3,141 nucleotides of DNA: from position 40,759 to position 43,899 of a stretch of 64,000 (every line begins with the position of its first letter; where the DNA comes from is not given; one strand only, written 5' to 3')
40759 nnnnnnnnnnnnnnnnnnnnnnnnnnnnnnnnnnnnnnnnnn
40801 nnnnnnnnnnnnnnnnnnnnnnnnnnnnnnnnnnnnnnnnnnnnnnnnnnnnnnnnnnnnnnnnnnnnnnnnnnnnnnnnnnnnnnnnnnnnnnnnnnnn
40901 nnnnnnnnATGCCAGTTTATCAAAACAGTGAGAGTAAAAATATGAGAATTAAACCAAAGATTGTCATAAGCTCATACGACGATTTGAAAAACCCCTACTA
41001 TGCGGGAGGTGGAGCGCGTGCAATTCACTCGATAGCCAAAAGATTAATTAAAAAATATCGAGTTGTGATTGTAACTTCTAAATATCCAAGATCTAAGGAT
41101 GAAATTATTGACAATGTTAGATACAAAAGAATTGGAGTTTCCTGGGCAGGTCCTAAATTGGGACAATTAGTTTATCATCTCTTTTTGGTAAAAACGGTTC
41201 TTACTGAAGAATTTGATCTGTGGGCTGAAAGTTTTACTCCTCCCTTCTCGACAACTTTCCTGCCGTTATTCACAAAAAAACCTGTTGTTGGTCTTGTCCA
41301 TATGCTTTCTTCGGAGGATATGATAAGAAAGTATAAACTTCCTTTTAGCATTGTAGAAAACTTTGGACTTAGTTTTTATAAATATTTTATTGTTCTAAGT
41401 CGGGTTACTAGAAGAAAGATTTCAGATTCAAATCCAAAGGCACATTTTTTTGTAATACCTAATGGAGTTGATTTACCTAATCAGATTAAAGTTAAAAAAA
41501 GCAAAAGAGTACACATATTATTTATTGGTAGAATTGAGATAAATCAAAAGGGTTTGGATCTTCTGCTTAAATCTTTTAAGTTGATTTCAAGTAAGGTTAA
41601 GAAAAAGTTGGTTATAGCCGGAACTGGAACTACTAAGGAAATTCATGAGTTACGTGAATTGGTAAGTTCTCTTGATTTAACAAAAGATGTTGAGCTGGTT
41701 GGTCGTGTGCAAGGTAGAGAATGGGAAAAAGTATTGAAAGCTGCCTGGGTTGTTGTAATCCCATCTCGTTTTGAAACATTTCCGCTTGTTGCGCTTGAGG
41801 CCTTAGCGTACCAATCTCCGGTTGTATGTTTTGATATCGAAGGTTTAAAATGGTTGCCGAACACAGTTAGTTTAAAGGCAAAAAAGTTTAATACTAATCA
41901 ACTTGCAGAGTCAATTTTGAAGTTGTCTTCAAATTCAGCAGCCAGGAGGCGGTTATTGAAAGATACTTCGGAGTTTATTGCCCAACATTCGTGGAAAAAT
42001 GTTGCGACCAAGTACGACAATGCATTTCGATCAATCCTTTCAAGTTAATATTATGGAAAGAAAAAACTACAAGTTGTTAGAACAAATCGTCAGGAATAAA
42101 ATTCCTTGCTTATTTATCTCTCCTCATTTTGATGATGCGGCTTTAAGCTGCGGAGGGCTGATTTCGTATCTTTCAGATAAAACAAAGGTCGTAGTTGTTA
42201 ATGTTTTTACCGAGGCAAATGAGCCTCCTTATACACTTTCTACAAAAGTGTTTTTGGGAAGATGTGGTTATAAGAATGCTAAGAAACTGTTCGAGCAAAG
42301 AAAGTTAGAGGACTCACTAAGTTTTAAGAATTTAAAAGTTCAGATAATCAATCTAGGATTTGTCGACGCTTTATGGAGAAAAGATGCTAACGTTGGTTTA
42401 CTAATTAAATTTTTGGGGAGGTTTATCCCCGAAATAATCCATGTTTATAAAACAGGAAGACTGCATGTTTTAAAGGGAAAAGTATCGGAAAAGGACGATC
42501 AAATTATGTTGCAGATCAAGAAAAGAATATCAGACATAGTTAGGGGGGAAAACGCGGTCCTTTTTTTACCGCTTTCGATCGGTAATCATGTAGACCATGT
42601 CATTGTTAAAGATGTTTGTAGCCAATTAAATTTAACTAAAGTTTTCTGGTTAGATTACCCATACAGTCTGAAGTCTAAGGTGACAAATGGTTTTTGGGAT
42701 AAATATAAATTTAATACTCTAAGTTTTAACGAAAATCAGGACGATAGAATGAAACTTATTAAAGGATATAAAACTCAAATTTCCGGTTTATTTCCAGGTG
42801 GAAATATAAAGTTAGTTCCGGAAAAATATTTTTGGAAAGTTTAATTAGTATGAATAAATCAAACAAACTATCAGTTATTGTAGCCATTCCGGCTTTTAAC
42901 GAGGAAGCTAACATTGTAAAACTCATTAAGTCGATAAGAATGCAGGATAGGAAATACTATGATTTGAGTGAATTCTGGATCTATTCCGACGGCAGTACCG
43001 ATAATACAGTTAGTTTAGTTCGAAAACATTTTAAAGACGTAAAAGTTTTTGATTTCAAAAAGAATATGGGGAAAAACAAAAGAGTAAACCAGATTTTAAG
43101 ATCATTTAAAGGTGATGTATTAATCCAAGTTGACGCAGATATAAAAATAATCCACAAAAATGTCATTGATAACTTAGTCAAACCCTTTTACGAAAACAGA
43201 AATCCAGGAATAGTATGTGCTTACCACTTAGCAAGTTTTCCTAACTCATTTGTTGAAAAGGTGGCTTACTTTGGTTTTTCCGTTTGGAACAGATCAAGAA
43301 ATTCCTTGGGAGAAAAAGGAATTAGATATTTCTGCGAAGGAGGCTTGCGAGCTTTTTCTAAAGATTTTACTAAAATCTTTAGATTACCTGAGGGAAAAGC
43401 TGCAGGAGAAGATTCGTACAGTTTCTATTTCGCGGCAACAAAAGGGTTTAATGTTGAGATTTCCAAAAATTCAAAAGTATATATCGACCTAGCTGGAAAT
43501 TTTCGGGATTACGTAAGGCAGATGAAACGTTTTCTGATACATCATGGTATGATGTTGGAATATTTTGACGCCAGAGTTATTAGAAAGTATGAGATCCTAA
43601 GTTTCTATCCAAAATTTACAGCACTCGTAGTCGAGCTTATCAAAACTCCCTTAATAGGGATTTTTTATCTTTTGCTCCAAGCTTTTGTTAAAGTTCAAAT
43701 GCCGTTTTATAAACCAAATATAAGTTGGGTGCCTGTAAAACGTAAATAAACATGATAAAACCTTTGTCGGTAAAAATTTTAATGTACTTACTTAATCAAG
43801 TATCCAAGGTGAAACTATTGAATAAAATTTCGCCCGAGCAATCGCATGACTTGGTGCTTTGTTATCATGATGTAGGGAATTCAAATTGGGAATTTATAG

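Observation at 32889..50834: Rhamnose-based surface-glycan island followed by sortase and substrate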

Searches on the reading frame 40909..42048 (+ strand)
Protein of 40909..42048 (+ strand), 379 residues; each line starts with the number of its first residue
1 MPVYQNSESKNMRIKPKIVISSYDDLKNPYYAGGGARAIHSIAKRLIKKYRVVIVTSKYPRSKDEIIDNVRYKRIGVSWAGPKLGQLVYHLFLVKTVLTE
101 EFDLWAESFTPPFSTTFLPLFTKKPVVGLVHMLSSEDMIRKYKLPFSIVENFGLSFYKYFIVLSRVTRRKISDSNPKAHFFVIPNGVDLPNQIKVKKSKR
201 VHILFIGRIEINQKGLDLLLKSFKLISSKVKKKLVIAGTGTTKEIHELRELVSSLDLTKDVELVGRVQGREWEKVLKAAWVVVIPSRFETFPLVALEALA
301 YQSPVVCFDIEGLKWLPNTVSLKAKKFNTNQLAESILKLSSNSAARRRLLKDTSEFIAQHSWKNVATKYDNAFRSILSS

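Call 3: search_protein_families(library=pfam, proteins=[window:40909-42048:+], max_evalue=0.01)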
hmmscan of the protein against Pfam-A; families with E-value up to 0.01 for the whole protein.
window:40909-42048:+ (379 aa): 5 families
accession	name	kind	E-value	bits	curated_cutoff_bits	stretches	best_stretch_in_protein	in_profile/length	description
PF13692.12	Glyco_trans_1_4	-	2.9e-27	96.1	27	1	202-342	3-142/142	Glycosyl transferases group 1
PF00534.26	Glycos_transf_1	-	2.2e-25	89.6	26.4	1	194-350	9-166/172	Glycosyl transferases group 1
PF20706.3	GT4-conflict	-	6.2e-14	52.2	26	1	164-316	158-320/385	Family 4 Glycosyltransferase in conflict systems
PF13439.12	Glyco_transf_4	-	6.5e-13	49.5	28.5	1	33-189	2-168/170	Glycosyltransferase Family 4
PF13579.12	Glyco_trans_4_4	-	0.00011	23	29.7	1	33-186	1-158/158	Glycosyl transferase 4-like domain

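Call 70: search_protein_families(library=ncbifam, proteins=[window:40909-42048:+], max_evalue=1e-8)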
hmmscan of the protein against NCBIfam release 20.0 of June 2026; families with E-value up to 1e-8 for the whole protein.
window:40909-42048:+ (379 aa): 22 families
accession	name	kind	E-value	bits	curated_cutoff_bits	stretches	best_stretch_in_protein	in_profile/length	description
NF046085.1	XrtY_assoc_Gly1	equivalog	1.4e-20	73.5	400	1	158-377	162-385/387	XrtY-associated glycosyltransferase XYAG1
NF038295.1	EPS_HpsP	equivalog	4.6e-17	62.1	550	1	180-376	178-387/388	hormogonium polysaccharide biosynthesis glycosyltransferase HpsP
TIGR03449.1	mycothiol_MshA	equivalog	2.5e-16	59.6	462.5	1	198-377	219-404/406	D-inositol-3-phosphate glycosyltransferase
TIGR03999.1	thiol_BshA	equivalog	6.3e-16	58.3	273.7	1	216-377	214-374/375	N-acetyl-alpha-D-glucosaminyl L-malate synthase BshA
TIGR04047.1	MSMEG_0565_glyc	hypoth_equivalog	7.4e-16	58.2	259.85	1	180-371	161-369/373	MSMEG_0565 family glycosyltransferase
TIGR02149.1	glgA_Coryne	subfamily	1.8e-15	57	302.4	1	192-376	197-390/391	glycogen synthase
NF041876.1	EPS_EpsE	equivalog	2.3e-15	56.7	400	1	167-359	176-378/389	exopolysaccharide biosynthesis GT4 family glycosyltransferase EpsE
NF041010.1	glycosy_Agl16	equivalog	2.2e-14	53.1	575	1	173-375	151-350/352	glycosylation protein Agl16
NF047684.1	TeichurnBiosyTuaC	equivalog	5.7e-14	51.8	550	1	192-373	212-386/391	teichuronic acid biosynthesis protein TuaC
TIGR04157.1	glyco_rSAM_CFB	subfamily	1.1e-13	51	400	1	201-352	229-384/406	TIGR04157 family glycosyltransferase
TIGR02095.1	glgA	subfamily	2.6e-12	46.2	328.45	1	194-375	287-476/477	glycogen/starch synthase, ADP-glucose type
NF038011.1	PelF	equivalog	5.7e-12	45.4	100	1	167-356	269-461/489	GT4 family glycosyltransferase PelF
TIGR04063.1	stp3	hypoth_equivalog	3.8e-11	42.5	442.05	1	203-377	216-396/397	TIGR04063 family PEP-CTERM/XrtA system glycosyltransferase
NF047880.1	glyco_SdgA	exception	4e-11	42.2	800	1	124-371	239-485/488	serine-aspartate repeat adhesin O-glycosyltransferase SdgA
NF007396.0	PRK09922.1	equivalog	5.2e-11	42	385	1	176-312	156-294/361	lipopolysaccharide 1,6-galactosyltransferase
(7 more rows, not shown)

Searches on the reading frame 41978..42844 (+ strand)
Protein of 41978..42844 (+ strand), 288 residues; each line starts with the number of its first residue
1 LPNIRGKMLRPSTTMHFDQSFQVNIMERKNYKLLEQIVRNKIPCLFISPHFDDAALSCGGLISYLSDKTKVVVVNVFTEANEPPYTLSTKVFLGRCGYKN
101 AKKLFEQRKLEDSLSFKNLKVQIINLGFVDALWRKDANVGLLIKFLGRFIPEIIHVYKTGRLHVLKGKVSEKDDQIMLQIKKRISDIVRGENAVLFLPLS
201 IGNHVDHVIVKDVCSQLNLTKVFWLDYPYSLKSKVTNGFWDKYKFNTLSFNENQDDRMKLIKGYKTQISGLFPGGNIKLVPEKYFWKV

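Call 3: search_protein_families(library=pfam, proteins=[window:41978-42844:+], max_evalue=0.01)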
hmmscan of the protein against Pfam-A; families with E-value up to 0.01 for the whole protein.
window:41978-42844:+ (288 aa): 1 family
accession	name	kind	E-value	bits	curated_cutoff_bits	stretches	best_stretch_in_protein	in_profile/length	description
PF02585.22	PIG-L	-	2e-12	48.1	28.2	1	45-215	1-126/129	GlcNAc-PI de-N-acetylase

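Call 8: search_protein_families(library=ncbifam, proteins=[window:41978-42844:+], max_evalue=0.01)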
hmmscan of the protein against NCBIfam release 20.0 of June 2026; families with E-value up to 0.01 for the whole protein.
window:41978-42844:+ (288 aa): 0 families

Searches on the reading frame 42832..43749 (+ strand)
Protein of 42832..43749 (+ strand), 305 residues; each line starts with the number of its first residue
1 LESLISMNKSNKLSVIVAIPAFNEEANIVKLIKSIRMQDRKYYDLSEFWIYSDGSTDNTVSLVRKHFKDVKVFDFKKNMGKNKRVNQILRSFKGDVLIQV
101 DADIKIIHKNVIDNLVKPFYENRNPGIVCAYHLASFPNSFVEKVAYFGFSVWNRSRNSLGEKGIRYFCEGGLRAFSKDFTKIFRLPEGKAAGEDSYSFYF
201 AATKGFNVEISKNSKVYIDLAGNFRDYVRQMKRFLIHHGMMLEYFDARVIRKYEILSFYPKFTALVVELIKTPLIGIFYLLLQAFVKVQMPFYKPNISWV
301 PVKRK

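Call 3: search_protein_families(library=pfam, proteins=[window:42832-43749:+], max_evalue=0.01)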
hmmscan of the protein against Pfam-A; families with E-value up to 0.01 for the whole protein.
window:42832-43749:+ (305 aa): 3 families
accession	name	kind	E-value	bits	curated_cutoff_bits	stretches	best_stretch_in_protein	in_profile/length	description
PF00535.33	Glycos_transf_2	-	2.4e-21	76.8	23.3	1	17-179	2-163/168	Glycosyl transferase family 2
PF13641.12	Glyco_tranf_2_3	-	2.5e-10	41.2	27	1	15-233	3-226/230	Glycosyltransferase like family 2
PF13704.12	Glyco_tranf_2_4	-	0.00054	20.8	27.5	1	44-103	18-81/98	Glycosyl transferase family 2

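Call 70: search_protein_families(library=ncbifam, proteins=[window:42832-43749:+], max_evalue=1e-8)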
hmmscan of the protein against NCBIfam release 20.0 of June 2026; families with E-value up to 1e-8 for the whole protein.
window:42832-43749:+ (305 aa): 3 families
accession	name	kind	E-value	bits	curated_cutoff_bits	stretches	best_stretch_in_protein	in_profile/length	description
TIGR03937.1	PgaC_IcaA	equivalog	3.3e-12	46.1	422.3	1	8-128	40-159/407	poly-beta-1,6-N-acetyl-D-glucosamine synthase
NF010496.0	PRK13915.1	equivalog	2e-11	43.5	262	1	5-131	25-154/307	glucosyl-3-phosphoglycerate synthase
TIGR04242.1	nodulat_NodC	equivalog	9.6e-09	34.7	550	0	12-120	47-157/395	chitooligosaccharide synthase NodC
